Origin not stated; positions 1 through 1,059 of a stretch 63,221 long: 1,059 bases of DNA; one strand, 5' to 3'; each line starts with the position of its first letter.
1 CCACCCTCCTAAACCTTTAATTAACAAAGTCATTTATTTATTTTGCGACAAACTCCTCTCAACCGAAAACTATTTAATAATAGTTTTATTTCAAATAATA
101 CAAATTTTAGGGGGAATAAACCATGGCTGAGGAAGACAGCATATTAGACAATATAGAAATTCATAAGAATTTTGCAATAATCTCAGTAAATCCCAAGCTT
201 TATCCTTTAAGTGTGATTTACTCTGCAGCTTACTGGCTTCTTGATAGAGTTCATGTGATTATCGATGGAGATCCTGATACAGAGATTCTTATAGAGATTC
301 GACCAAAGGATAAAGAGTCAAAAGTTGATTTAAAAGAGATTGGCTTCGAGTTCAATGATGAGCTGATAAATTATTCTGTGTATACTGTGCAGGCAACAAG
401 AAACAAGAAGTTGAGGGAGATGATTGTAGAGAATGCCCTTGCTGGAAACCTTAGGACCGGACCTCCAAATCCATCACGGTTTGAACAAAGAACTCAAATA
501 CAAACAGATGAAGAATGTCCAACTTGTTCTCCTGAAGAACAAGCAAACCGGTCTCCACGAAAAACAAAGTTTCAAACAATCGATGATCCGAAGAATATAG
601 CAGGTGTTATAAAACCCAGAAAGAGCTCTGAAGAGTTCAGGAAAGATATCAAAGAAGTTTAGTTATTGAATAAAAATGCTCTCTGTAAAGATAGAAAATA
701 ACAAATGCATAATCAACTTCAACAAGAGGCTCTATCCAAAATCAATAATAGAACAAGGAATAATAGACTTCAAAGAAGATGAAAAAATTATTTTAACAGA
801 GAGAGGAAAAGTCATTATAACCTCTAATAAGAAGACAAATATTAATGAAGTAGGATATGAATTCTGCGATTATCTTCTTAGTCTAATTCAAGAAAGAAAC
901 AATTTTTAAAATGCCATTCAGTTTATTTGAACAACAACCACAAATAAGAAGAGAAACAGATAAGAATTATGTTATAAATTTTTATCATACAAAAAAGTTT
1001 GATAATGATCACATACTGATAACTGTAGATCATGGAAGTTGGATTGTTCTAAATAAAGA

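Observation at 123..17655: Radical-SAM super-cluster: nine rSAM genes, two HxsD-like genes and three glycosyltransferases in 17.6 kb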

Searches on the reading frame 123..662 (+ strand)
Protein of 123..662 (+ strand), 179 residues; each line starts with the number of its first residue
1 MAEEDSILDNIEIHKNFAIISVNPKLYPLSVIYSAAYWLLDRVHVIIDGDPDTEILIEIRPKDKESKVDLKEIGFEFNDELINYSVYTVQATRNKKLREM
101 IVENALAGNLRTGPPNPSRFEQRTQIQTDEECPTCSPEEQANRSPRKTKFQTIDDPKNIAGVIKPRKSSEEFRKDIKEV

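Call 4: search_protein_families(library=pfam, proteins=[window:123-662:+], max_evalue=0.01)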
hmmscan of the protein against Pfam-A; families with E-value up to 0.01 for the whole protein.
window:123-662:+ (179 aa): 0 families

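Call 6: search_protein_families(library=ncbifam, proteins=[window:123-662:+], max_evalue=0.01)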
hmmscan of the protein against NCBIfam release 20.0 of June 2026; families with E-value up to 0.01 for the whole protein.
window:123-662:+ (179 aa): 1 family
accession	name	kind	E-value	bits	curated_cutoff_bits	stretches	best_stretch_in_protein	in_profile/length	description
TIGR03976.1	chp_LLNDYxLRE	equivalog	2.8e-15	56.4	50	1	24-109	3-87/90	His-Xaa-Ser system protein HxsD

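Call 82: search_protein_families(library=padloc, proteins=[window:123-662:+], max_evalue=0.001)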
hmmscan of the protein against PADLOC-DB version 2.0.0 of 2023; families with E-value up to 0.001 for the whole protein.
window:123-662:+ (179 aa): 0 families

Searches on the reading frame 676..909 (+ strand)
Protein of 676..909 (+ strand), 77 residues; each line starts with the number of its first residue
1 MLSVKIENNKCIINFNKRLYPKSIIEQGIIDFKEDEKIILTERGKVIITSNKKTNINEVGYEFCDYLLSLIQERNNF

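Call 14: search_protein_families(library=ncbifam, proteins=[window:676-909:+], max_evalue=0.1)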
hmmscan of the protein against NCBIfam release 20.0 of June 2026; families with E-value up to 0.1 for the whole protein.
window:676-909:+ (77 aa): 1 family
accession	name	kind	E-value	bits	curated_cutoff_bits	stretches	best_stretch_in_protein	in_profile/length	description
NF038315.1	HxsD_rel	equivalog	4.7e-12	45.9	41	1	13-71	1-61/62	HxsD-like protein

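Call 82: search_protein_families(library=padloc, proteins=[window:676-909:+], max_evalue=0.001)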
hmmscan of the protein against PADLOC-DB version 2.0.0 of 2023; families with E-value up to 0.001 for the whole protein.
window:676-909:+ (77 aa): 0 families
